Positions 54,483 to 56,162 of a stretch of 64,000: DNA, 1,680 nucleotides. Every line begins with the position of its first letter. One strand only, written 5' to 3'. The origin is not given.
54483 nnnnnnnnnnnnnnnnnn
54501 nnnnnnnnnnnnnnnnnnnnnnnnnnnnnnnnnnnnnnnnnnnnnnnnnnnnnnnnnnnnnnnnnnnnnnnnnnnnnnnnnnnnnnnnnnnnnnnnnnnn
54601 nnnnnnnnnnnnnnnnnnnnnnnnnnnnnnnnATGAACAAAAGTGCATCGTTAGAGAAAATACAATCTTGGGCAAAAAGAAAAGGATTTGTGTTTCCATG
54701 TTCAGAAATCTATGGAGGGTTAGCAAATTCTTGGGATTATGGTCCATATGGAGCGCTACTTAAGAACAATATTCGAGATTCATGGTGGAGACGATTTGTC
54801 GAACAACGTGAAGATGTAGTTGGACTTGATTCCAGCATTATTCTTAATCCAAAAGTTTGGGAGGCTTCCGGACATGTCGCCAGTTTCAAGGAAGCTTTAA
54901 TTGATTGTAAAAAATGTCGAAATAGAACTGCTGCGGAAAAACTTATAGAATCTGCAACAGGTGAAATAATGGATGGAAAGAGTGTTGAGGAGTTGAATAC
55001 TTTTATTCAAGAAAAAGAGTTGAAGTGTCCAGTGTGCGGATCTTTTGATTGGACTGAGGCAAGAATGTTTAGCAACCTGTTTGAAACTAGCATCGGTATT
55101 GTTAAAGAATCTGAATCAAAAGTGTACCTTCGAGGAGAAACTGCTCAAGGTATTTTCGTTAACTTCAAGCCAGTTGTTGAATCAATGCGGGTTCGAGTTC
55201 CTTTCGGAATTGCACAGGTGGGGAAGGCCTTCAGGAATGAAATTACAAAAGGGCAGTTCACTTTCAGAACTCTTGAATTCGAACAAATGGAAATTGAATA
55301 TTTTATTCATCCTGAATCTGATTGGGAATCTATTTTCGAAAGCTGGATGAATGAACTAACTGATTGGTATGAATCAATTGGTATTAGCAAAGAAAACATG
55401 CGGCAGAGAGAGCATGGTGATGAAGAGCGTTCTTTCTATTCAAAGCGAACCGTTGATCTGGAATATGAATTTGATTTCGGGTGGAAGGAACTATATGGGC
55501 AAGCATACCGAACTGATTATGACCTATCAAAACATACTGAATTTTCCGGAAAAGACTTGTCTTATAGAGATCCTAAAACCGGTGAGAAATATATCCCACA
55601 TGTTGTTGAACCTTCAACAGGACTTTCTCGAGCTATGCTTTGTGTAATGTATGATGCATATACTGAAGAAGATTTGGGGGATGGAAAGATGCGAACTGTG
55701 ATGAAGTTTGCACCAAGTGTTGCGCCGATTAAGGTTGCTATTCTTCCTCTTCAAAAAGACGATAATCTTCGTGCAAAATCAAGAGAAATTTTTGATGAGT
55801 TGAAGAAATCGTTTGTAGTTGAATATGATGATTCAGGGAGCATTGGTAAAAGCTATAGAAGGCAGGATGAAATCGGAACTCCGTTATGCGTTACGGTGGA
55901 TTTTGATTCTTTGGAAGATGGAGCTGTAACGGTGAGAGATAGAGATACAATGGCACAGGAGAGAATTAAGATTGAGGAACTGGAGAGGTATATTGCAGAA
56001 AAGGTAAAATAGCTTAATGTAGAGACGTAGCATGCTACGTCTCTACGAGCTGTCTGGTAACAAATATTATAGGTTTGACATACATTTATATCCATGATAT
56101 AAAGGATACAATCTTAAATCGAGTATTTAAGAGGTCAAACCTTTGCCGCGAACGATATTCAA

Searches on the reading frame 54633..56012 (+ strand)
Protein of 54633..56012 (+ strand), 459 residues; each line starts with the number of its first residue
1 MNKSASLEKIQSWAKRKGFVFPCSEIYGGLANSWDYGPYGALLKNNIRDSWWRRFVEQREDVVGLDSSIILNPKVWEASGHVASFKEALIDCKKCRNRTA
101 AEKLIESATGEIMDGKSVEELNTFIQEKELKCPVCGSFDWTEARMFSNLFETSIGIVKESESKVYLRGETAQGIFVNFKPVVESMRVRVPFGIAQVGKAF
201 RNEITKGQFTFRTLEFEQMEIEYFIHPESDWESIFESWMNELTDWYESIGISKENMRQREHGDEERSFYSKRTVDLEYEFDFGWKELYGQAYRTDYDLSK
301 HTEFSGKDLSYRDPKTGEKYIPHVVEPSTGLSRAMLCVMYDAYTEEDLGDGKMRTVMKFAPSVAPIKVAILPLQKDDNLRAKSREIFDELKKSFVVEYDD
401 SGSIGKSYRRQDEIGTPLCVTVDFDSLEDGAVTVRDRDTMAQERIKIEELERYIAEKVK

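Call 49: search_protein_families(library=pfam, proteins=[window:54633-56012:+], max_evalue=0.00001)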
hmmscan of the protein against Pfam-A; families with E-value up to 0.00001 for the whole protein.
window:54633-56012:+ (459 aa): 2 families
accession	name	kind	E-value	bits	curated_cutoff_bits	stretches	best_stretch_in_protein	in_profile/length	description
PF03129.25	HGTP_anticodon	-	1e-22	80.5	21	1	367-456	1-93/94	Anticodon binding domain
PF00587.30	tRNA-synt_2b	-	2.1e-09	38.2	29.3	1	159-338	6-175/179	tRNA synthetase class II core domain (G, H, P, S and T)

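Call 53: find_homologous_proteins(query=window:54633-56012:+, max_evalue=1e-40)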
Query window:54633-56012:+ (459 aa): 8000 proteins with E <= 1e-40 among 8000 candidates; the best 120 are listed.
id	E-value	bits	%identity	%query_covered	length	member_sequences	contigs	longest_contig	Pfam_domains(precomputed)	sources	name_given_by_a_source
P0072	0.0e+0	1050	100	100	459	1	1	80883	PF03129.26,PF00587.31,PF28494.1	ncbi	-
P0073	2.3e-283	958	89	100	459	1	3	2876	PF03129.26,PF00587.31,PF28494.1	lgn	-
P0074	3.8e-270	914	84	100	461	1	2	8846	PF03129.26,PF00587.31,PF28494.1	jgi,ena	-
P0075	2.6e-257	872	79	100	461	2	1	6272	PF03129.26,PF00587.31,PF28494.1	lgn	-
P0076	1.1e-240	817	75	100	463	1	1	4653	PF03129.26,PF00587.31,PF28494.1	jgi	-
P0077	8.4e-220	748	65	100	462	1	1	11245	PF03129.26,PF00587.31,PF28494.1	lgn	-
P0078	1.4e-191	655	60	100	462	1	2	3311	PF03129.26,PF00587.31,PF28494.1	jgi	jgi:glycyl-tRNA synthetase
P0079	1.1e-190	652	60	100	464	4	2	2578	PF03129.26,PF00587.31,PF28494.1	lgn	-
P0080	1.6e-190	652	62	100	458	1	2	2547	PF03129.26,PF28494.1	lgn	-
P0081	5.7e-190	650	60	99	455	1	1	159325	PF03129.26,PF00587.31,PF28494.1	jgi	jgi:glycyl-tRNA synthetase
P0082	6.7e-190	649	61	98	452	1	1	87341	PF03129.26,PF00587.31,PF28494.1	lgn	-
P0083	1.6e-189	648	59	100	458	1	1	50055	PF03129.26,PF00587.31,PF28494.1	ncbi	-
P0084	2.2e-189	648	61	100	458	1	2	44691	PF03129.26,PF28494.1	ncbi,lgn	-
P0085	3.1e-189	647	60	100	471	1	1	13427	PF03129.26,PF00587.31,PF28494.1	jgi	jgi:glycyl-tRNA synthetase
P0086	1.1e-188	645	61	100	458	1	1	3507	PF03129.26,PF00587.31,PF28494.1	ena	-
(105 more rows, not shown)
